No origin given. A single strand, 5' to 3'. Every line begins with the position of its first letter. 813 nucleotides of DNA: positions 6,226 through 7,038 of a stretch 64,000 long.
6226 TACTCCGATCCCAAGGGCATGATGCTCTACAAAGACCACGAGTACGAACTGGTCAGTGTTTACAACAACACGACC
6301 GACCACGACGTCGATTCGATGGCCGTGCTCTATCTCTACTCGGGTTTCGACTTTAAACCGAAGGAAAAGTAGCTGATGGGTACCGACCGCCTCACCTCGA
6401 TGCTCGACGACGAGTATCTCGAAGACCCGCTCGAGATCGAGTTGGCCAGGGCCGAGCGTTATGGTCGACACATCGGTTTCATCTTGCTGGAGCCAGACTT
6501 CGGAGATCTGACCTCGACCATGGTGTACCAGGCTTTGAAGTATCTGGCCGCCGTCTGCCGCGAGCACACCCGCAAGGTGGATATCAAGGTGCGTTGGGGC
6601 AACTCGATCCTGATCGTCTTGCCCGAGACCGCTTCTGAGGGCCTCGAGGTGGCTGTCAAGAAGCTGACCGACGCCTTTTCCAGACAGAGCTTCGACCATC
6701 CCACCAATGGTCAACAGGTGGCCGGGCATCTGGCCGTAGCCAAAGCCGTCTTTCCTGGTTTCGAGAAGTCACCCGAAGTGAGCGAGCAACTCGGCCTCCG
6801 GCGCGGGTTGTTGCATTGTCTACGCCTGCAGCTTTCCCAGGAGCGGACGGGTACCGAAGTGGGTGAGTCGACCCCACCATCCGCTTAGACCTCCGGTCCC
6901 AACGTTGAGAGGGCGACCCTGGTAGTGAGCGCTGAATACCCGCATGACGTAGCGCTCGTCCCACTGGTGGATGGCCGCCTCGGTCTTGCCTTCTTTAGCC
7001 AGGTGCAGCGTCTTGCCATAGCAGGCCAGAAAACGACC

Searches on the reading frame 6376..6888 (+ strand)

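Call 75: search_protein_families(library=pfam, proteins=[window:6376-6888:+], max_evalue=0.001)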
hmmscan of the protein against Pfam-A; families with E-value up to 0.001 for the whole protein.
window:6376-6888:+ (170 aa): 1 family
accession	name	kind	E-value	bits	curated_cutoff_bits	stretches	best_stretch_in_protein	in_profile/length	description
PF00990.26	GGDEF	-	2.1e-06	28.1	23.8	1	3-116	3-122/161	Diguanylate cyclase, GGDEF domain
